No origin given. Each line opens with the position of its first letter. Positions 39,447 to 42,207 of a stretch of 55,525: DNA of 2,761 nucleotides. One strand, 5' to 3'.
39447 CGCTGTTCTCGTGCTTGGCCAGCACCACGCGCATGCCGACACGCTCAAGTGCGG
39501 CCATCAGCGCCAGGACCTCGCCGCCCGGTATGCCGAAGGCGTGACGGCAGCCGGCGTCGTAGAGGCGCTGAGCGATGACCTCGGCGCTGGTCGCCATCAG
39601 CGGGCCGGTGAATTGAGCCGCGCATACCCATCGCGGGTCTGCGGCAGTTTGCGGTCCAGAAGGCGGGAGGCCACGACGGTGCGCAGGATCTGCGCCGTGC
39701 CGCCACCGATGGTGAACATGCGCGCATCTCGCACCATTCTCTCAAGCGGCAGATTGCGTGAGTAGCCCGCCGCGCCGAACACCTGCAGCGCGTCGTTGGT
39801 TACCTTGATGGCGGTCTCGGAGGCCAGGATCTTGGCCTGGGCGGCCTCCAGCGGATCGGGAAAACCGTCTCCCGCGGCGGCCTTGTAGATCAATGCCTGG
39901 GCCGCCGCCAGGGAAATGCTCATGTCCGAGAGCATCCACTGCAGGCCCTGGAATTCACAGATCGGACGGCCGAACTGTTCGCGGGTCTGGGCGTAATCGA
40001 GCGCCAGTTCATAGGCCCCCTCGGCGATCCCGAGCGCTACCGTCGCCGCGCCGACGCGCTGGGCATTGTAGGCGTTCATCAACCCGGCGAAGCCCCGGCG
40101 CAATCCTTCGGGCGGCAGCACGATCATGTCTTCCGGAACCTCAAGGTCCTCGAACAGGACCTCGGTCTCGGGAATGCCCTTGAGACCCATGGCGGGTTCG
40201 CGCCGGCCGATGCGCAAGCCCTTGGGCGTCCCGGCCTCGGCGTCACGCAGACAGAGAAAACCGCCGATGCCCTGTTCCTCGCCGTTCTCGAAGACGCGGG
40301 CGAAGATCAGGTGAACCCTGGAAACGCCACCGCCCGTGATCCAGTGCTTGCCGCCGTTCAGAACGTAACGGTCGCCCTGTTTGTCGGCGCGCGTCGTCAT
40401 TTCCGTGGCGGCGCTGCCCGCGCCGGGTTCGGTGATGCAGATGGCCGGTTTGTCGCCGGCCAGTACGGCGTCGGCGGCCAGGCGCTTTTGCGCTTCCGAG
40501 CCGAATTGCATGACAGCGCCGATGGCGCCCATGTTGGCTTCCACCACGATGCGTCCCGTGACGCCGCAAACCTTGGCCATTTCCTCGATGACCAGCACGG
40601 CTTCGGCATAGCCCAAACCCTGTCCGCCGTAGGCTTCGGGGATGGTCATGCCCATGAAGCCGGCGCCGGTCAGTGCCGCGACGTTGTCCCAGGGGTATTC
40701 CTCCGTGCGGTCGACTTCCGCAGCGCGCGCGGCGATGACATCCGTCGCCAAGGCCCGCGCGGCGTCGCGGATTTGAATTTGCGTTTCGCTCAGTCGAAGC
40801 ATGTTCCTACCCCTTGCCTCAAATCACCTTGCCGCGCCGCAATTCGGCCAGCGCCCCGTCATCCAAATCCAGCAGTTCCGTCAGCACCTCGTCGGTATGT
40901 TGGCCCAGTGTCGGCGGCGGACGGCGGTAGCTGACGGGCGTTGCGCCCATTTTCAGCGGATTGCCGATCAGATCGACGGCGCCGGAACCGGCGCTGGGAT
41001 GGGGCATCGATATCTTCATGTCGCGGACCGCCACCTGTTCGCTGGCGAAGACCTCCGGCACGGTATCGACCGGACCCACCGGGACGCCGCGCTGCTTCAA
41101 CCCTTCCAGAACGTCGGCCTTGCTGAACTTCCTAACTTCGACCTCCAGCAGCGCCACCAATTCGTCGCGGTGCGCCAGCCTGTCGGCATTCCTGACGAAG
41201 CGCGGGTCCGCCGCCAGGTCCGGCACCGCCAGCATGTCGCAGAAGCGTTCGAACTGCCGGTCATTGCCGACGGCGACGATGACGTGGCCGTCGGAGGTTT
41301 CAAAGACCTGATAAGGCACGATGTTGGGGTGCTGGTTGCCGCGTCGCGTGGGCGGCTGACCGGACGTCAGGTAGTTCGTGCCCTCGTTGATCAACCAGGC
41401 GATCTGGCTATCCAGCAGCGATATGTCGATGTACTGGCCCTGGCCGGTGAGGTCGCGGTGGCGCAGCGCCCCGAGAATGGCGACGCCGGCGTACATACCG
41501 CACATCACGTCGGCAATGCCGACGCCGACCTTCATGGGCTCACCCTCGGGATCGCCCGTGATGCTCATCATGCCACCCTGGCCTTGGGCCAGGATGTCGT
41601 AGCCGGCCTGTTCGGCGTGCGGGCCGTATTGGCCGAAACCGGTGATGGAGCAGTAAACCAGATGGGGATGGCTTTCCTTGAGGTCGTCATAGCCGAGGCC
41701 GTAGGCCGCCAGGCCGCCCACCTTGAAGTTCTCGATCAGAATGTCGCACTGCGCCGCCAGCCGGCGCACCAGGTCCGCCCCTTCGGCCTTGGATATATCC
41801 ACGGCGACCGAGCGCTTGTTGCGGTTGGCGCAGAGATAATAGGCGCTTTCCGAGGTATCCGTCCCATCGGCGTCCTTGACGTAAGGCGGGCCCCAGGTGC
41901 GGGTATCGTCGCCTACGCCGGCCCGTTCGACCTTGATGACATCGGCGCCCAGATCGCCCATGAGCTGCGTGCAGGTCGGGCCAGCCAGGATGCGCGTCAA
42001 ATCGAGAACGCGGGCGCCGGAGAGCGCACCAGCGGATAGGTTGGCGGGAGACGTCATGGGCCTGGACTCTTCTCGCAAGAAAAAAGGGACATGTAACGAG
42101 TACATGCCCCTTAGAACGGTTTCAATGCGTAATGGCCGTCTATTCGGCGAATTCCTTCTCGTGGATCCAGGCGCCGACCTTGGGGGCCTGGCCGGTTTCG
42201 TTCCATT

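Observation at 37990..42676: ACAD-fold protein with the desulfinase signature (Arg84, Gln248, Gly367), coupled to a ThDP enzyme: candidate undescribed sulfinate/organosulfur catabolic cluster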

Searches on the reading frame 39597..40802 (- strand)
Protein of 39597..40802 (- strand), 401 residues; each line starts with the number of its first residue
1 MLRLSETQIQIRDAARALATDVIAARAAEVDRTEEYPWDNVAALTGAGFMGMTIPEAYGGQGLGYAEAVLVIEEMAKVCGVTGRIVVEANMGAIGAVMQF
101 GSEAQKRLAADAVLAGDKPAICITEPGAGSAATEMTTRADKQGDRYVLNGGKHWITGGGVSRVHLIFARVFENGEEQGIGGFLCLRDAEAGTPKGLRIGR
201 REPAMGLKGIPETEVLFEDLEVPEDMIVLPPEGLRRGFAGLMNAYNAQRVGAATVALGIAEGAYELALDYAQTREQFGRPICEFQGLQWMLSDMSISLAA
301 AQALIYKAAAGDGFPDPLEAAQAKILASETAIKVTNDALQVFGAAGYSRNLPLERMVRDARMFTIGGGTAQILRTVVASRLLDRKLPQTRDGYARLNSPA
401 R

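Call 3: search_protein_families(library=pfam, proteins=[window:39597-40802:-])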
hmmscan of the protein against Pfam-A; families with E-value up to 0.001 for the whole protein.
window:39597-40802:- (401 aa): 4 families
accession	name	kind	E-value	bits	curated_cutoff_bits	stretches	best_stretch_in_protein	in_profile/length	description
PF00441.29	Acyl-CoA_dh_1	-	1.1e-40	139.7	22.4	1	236-382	2-150/150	Acyl-CoA dehydrogenase, C-terminal domain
PF02771.21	Acyl-CoA_dh_N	-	3.7e-27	95.4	22.9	1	5-111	1-107/113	Acyl-CoA dehydrogenase, N-terminal domain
PF08028.16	Acyl-CoA_dh_2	-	9e-20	71.8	22.7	1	251-363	2-126/134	Acyl-CoA dehydrogenase, C-terminal domain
PF02770.24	Acyl-CoA_dh_M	-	1.6e-19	70.3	33.3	1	120-219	1-96/97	Acyl-CoA dehydrogenase, middle domain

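Call 4: search_protein_families(library=ncbifam, proteins=[window:39597-40802:-])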
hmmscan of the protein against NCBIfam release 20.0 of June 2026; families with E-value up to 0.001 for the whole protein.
window:39597-40802:- (401 aa): 23 families
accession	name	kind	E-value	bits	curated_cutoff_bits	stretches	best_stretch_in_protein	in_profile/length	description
NF042439.1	SulpropCoADesulf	equivalog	9.2e-200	663.2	600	1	13-390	2-379/379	3-sulfinopropanoyl-CoA desulfinase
NF042972.1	AcrlCoAredClosAcrC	equivalog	1.3e-92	310.4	640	1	3-382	4-377/378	acryloyl-CoA reductase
NF043006.1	CyhCrbnylCoADH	equivalog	2.4e-67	227.6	650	1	6-383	6-377/380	cyclohexane-1-carbonyl-CoA dehydrogenase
NF045552.1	GlutCoADH_Des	equivalog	1.1e-62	212.4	470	1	3-380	4-378/387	glutaryl-CoA dehydrogenase Acd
NF008997.0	PRK12341.1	equivalog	2.2e-57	194.9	537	1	14-380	16-375/382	acyl-CoA dehydrogenase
NF045652.1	ProlPCPDhRedW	equivalog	1.7e-53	181.8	650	1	11-380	7-372/376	L-prolyl-[peptidyl-carrier protein] dehydrogenase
NF058590.1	AcCoDHFadEBacil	equivalog_domain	7.3e-52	176.7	600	2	4-309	21-317/586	acyl-CoA dehydrogenase FadE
NF053553.1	prodigi_MBC_PigA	equivalog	8.2e-49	166.7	500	1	2-381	3-379/381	prodigiosin MBC biosynthesis dehydrogenase PigA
TIGR03207.1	cyc_hxne_CoA_dh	equivalog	8.7e-44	149.7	575.35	1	4-379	1-369/372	cyclohexanecarboxyl-CoA dehydrogenase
NF002885.1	PRK03354.1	equivalog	2.3e-37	128.9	540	1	6-373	7-365/378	crotonobetainyl-CoA dehydrogenase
NF049984.1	Rv1679_FadE16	equivalog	2e-34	119.4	600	1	21-373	10-357/371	Rv1679 family acyl-CoA dehydrogenase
TIGR04022.1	sulfur_SfnB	equivalog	8.2e-30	104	430.9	1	10-365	9-364/391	SfnB family sulfur acquisition oxidoreductase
NF052270.1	Staph_DH_FadE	equivalog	7e-27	94.2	600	1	99-378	119-390/400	acyl-CoA dehydrogenase FadE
NF007000.1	PRK09463.1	subfamily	2.2e-20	72.6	600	1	36-346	74-397/726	acyl-CoA dehydrogenase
TIGR03203.1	pimD_small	equivalog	2.4e-20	73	652.7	1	4-348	4-343/378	pimeloyl-CoA dehydrogenase small subunit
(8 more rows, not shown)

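Call 5: search_solved_structures(query=window:39597-40802:-, show_alignments=2, max_evalue=1e-40)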
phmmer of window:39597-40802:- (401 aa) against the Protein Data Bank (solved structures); distinct sequences matched with E-value up to 1e-40: 43.
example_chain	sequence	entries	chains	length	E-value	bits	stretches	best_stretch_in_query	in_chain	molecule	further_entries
5af7_A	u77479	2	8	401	1.6e-160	537.4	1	3-396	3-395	ACYL-COA DEHYDROGENASE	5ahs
3pfd_A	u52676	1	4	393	1.3e-72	248.1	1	2-381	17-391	Acyl-CoA dehydrogenase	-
5ol2_C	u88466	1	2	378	3.3e-71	243.5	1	16-382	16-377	Acyl-CoA dehydrogenase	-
4l1f_A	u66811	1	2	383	3.1e-67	230.4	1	3-383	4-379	Acyl-CoA dehydrogenase domain protein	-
1ws9_A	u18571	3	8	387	3.1e-67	230.4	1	19-383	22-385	acyl-CoA dehydrogenase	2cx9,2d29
2dvl_A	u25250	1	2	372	3.4e-67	230.2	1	4-381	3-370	Acyl-CoA dehydrogenase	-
5lnx_A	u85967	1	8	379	5e-67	229.7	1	4-382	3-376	Acyl-CoA dehydrogenase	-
8i4p_A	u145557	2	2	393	4e-66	226.7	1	4-385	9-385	Acyl-CoA dehydrogenase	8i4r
7w0j_A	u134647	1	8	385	1.5e-65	224.8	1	4-383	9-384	Acyl-CoA dehydrogenase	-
7y0a_A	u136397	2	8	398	2.8e-65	224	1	3-382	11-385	Short-chain specific acyl-CoA dehydrogenase, mitochondrial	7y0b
8sgs_A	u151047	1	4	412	5.1e-65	223.1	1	3-382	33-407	Short-chain specific acyl-CoA dehydrogenase, mitochondrial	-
2vig_A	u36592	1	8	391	1.9e-64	221.2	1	3-382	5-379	SHORT-CHAIN SPECIFIC ACYL-COA DEHYDROGENASE,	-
7p98_A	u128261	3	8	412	3.4e-64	220.4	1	3-382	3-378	Short-chain acyl-CoA dehydrogenase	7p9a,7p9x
1jqi_A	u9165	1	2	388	2.1e-63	217.8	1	3-382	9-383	short chain acyl-CoA dehydrogenase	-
4n5f_A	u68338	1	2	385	1.9e-62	214.6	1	5-380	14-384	Putative acyl-CoA dehydrogenase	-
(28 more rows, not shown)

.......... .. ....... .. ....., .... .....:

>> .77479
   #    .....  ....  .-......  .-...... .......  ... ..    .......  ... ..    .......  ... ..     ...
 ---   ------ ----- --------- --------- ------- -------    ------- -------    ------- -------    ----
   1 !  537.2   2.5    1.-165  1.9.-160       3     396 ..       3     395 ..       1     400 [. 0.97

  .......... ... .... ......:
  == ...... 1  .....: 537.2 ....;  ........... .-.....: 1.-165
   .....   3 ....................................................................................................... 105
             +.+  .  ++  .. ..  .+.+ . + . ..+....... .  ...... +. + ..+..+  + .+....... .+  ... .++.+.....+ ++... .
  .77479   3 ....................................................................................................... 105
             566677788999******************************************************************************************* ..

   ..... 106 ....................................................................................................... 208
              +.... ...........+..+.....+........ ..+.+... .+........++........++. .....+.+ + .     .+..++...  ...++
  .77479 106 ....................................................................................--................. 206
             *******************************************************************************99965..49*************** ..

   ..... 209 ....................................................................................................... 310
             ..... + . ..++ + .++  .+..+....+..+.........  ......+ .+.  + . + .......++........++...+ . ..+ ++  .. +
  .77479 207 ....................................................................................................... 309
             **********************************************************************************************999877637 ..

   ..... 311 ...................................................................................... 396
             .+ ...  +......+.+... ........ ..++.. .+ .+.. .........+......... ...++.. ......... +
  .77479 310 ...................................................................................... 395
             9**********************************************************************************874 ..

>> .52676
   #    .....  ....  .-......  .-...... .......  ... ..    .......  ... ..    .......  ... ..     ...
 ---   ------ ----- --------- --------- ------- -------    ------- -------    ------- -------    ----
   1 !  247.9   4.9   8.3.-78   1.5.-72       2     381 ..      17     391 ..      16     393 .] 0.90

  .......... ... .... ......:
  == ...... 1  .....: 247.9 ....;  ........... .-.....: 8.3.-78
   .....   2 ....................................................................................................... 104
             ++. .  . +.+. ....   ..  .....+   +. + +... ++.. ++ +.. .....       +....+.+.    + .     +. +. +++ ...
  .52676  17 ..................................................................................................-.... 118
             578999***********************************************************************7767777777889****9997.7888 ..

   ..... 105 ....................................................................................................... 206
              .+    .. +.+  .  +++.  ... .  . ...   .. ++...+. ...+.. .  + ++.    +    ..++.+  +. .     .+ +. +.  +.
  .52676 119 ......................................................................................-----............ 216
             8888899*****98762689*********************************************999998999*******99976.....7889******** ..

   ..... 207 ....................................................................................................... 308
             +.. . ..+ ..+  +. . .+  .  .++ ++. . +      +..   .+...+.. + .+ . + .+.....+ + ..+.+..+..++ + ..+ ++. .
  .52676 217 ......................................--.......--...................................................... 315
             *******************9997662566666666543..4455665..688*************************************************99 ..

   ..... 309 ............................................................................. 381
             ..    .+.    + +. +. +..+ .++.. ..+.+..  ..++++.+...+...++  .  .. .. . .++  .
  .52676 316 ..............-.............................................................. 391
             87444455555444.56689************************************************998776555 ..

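Call 10: find_encoding_contigs(protein=window:39597-40802:-, flank=10000, max_places=6)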
Protein window:39597-40802:- (401 aa): 2 contigs read that carry it; 2 places shown.
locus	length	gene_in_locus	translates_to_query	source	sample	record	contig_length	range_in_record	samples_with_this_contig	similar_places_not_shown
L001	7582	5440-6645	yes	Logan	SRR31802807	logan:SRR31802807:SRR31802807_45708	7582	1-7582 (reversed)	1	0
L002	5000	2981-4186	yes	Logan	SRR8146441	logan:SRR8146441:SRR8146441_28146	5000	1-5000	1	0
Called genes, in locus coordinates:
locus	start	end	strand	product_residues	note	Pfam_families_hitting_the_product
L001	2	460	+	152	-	?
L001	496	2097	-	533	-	PF04248:NTP_transf_9, PF00211:Guanylate_cyc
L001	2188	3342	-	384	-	PF00990:GGDEF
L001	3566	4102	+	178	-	PF00903:Glyoxalase, PF13669:Glyoxalase_4 (weak)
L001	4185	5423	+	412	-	PF02515:CoA_transf_3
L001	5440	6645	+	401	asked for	PF02771:Acyl-CoA_dh_N, PF02770:Acyl-CoA_dh_M, PF00441:Acyl-CoA_dh_1, PF08028:Acyl-CoA_dh_2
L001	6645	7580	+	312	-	?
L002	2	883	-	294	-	?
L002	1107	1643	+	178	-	PF00903:Glyoxalase, PF13669:Glyoxalase_4 (weak)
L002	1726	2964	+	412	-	PF02515:CoA_transf_3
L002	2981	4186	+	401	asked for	PF02771:Acyl-CoA_dh_N, PF02770:Acyl-CoA_dh_M, PF00441:Acyl-CoA_dh_1, PF08028:Acyl-CoA_dh_2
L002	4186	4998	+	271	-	?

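Call 20: find_related_loci(query=A1, collection=genome_contigs, flank=10000)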
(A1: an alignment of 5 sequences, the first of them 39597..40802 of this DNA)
Query A1 (401 aa) in genome_contigs; peptide patterns used: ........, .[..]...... (x = any residue, [..] = any of these).
600 stretches matched a pattern (row limit reached: there are more); 593 encode a relative of the query (tblastn E <= 1e-3); the best 80 are kept; 80 distinct loci.
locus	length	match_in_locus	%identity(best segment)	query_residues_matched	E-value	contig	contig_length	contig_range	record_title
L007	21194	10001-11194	94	1-398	0e+0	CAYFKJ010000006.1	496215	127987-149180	MAG TPA_asm: uncultured Rhodospirillaceae bacterium isolate ERP019367_co1_18 genome assembly, contig: NODE_21_length_496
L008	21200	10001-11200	80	1-397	0e+0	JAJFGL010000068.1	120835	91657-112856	MAG: Kiloniellaceae bacterium isolate OFTM267 OFTM267_67, whole genome shotgun sequence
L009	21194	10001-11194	78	1-399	0e+0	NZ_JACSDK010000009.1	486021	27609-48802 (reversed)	Pelagibius marinus strain NBU2595 Scaffold3_1, whole genome shotgun sequence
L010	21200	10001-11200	77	1-393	0e+0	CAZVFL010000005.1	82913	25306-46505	MAG TPA_asm: uncultured Thalassospiraceae bacterium isolate binchicken_co202_61 genome assembly, contig: NODE_67_length_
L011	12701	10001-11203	75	1-401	0e+0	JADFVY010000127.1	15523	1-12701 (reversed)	MAG: Proteobacteria bacterium isolate C1.bin.38 k83_844175, whole genome shotgun sequence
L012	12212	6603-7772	78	1-393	0e+0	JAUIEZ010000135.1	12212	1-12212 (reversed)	MAG: Gammaproteobacteria bacterium isolate 8_bin.56 NODE_4858_length_12212_cov_1.109144, whole genome shotgun sequence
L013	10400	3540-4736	75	1-399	0e+0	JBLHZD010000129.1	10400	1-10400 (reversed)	MAG: Alphaproteobacteria bacterium isolate 3300045790_44 Ga0491192_0004045, whole genome shotgun sequence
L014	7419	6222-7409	77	1-392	0e+0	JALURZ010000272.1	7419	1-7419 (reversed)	MAG: Hyphomicrobiales bacterium isolate S146_metabat2_scaf2bin.118 S146_NODE_8804_length_7419_cov_2.236561, whole genome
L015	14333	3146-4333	77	1-393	0e+0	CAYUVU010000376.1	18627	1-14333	MAG TPA_asm: uncultured Acidobacteriota bacterium isolate SRP338948_co1_9 genome assembly, contig: k141_366810, whole ge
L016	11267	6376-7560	76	1-397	0e+0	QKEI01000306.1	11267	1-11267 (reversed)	MAG: Candidatus Muproteobacteria bacterium isolate SZUA-472 scaffold_19899, whole genome shotgun sequence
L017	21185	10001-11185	78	1-395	0e+0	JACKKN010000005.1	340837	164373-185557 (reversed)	MAG: Hyphomicrobiales bacterium isolate HK-STAS-PROT-66 HK-STAS-PROT-66_5, whole genome shotgun sequence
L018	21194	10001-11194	78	1-397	0e+0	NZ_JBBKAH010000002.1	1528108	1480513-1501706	Pelagibius sp. 7325 Scaffold1_2, whole genome shotgun sequence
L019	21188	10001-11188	77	1-396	0e+0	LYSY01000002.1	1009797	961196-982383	MAG: Rhodospirillales bacterium BBD 1991-14 Richardson_scaffold_5, whole genome shotgun sequence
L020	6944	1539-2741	74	1-401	0e+0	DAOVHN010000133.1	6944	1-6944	MAG TPA_asm: Pseudomonadota bacterium isolate CSMAG_1342 CSMAG_1342_k141_2820942_length_6944_cov_12.0000, whole genome s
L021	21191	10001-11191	76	1-396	0e+0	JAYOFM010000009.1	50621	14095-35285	MAG: Rhodospirillales bacterium isolate 139551_S153_metabat_bins_2.tsv.078 NODE_577_length_50621_cov_11.275482, whole ge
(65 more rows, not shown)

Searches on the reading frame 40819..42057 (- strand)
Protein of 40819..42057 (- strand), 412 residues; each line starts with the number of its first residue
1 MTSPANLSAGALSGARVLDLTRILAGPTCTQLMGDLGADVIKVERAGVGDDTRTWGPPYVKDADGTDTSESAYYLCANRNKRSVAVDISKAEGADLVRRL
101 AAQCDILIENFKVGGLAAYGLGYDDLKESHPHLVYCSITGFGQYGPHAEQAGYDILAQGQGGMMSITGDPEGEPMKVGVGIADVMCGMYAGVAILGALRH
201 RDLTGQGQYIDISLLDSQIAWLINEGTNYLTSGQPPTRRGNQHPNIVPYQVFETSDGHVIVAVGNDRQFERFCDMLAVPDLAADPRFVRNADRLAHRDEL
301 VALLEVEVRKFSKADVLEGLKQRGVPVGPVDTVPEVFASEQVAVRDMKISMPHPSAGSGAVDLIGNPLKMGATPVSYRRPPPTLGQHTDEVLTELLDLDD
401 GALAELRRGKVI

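Call 3: search_protein_families(library=pfam, proteins=[window:40819-42057:-])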
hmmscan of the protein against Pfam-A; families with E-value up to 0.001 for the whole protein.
window:40819-42057:- (412 aa): 1 family
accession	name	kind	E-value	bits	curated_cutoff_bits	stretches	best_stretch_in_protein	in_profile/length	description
PF02515.22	CoA_transf_3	-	1.4e-127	426.2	23.3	1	12-388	1-366/366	CoA-transferase family III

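Call 4: search_protein_families(library=ncbifam, proteins=[window:40819-42057:-])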
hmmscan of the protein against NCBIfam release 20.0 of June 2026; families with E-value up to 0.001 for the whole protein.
window:40819-42057:- (412 aa): 7 families
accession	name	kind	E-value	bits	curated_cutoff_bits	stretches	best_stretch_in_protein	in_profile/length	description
NF052585.1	SucGlutTfsCaiB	equivalog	8.3e-149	495.5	750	1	11-397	7-390/394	succinate--glutarate CoA-transferase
NF041294.1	Scnl_mescCoAtase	equivalog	1.2e-95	320.9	700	1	10-392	2-380/381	succinyl-CoA:mesaconate CoA-transferase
NF008511.0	PRK11430.1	equivalog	6.3e-79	265.8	522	1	6-394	4-378/381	CoA:oxalate CoA-transferase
NF003809.0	PRK05398.1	subfamily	8.4e-77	258.5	442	2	11-218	4-204/416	formyl-CoA transferase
TIGR03253.1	oxalate_frc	equivalog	1.7e-73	247.7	504.2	2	11-217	3-202/416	formyl-CoA transferase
NF002914.1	PRK03525.1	equivalog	1.3e-33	116.5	413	1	9-395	7-381/400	L-carnitine CoA-transferase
TIGR04253.1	mesacon_CoA_iso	equivalog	1.3e-31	110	725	1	10-408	1-396/403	2-methylfumaryl-CoA isomerase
